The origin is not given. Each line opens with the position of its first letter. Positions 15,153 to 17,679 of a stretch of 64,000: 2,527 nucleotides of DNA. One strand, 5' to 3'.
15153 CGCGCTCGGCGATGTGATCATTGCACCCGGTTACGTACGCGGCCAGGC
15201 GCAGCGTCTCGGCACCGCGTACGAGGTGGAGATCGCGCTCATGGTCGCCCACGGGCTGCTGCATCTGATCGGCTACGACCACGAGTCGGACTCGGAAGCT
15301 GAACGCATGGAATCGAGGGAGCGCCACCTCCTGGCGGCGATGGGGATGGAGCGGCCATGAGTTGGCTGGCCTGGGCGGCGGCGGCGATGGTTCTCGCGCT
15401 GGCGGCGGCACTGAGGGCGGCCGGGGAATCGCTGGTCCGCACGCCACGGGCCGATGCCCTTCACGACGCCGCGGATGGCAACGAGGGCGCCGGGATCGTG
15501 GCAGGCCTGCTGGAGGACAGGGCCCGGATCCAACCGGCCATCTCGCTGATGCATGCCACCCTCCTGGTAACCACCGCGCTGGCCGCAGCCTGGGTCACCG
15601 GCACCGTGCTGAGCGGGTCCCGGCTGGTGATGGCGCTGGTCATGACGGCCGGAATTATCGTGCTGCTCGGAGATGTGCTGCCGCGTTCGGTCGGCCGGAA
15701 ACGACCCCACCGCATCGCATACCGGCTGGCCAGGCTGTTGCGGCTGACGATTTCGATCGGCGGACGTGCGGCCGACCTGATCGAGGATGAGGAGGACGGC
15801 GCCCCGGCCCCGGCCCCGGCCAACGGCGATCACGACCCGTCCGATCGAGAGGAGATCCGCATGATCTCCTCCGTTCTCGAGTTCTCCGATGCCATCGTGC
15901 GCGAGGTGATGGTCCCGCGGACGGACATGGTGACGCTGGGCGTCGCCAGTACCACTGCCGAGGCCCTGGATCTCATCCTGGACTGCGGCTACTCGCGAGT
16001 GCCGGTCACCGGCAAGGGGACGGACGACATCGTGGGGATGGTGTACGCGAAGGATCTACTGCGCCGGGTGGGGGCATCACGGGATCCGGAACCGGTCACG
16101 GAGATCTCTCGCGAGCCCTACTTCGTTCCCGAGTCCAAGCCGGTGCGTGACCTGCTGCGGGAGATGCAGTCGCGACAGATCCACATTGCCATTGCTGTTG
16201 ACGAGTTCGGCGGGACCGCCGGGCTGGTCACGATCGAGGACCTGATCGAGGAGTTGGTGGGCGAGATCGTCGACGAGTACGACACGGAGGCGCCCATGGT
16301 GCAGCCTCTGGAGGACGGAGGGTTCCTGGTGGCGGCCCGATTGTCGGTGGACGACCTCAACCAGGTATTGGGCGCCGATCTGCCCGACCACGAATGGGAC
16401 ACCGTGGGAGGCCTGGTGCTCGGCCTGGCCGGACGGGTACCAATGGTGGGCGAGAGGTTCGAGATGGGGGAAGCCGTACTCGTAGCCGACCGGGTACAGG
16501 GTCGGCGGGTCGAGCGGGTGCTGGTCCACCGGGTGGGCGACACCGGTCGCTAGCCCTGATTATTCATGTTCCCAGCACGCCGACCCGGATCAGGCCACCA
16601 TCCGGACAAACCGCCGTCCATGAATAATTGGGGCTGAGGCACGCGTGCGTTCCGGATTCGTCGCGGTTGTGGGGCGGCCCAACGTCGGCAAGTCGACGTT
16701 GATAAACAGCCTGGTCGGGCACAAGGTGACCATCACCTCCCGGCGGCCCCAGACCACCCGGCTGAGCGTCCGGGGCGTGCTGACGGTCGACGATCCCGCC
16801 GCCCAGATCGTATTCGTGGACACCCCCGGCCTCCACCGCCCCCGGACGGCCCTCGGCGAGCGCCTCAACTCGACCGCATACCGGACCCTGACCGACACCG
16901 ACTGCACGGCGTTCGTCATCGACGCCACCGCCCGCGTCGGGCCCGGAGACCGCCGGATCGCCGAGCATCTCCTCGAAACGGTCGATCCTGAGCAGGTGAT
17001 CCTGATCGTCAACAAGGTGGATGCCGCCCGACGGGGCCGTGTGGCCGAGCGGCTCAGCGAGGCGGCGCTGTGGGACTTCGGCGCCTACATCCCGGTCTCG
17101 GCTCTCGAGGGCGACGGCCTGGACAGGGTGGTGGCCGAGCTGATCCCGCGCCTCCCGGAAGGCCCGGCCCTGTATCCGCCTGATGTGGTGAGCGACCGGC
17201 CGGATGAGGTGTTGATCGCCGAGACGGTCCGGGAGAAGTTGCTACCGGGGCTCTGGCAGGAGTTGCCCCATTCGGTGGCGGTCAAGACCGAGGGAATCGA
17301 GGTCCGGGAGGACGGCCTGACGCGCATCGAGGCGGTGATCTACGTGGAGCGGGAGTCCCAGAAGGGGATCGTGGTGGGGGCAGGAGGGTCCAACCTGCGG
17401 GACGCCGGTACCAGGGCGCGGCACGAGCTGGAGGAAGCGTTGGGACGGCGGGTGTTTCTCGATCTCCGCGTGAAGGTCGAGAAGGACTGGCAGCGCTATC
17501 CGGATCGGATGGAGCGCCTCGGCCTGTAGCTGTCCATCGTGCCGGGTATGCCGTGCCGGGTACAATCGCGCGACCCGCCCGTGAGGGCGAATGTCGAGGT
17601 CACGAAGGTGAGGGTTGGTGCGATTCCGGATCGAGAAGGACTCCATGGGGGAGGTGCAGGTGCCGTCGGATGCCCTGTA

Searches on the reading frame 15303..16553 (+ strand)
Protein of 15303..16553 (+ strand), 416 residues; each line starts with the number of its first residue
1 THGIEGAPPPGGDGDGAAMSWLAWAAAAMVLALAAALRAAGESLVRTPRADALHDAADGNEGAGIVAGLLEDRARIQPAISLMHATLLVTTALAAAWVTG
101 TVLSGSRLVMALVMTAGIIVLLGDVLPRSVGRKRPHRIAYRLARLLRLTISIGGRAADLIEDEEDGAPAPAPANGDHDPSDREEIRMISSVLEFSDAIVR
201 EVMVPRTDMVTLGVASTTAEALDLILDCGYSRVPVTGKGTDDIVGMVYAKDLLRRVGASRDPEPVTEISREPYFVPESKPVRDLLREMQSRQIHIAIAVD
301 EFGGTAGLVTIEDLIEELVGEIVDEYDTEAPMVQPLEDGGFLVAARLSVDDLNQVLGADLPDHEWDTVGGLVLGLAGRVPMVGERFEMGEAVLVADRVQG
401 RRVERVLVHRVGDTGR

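Call 30: search_protein_families(library=pfam, proteins=[window:15303-16553:+], max_evalue=0.00001)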
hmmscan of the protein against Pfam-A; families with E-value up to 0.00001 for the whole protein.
window:15303-16553:+ (416 aa): 3 families
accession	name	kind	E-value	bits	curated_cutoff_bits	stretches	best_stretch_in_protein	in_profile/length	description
PF00571.33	CBS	-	6.1e-17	62.1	24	2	265-319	1-56/57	CBS domain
PF03471.22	CorC_HlyC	-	1.6e-16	60.5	27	1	336-411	3-80/81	Transporter associated domain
PF01595.25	CNNM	-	6.7e-09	36.1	28.4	1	29-151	4-129/181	Cyclin M transmembrane N-terminal domain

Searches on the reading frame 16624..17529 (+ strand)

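Call 30: search_protein_families(library=pfam, proteins=[window:16624-17529:+], max_evalue=0.00001)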
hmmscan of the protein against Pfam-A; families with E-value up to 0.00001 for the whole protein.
window:16624-17529:+ (301 aa): 5 families
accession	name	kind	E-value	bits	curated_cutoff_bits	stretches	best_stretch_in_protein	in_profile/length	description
PF01926.29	MMR_HSR1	-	4.6e-24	85.1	21.9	1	13-131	2-113/113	50S ribosome-binding GTPase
PF07650.23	KH_2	-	4.4e-18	65.3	22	1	213-290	1-78/78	KH domain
PF00350.29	Dynamin_N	-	9.4e-10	39.2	27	1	13-47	1-35/168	Dynamin family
PF02421.24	FeoB_N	-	1.4e-09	38.1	27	1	13-141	3-124/156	Ferrous iron transport protein B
PF00009.33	GTP_EFTU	-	8.7e-08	32.4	26.5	0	14-177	7-186/188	Elongation factor Tu GTP binding domain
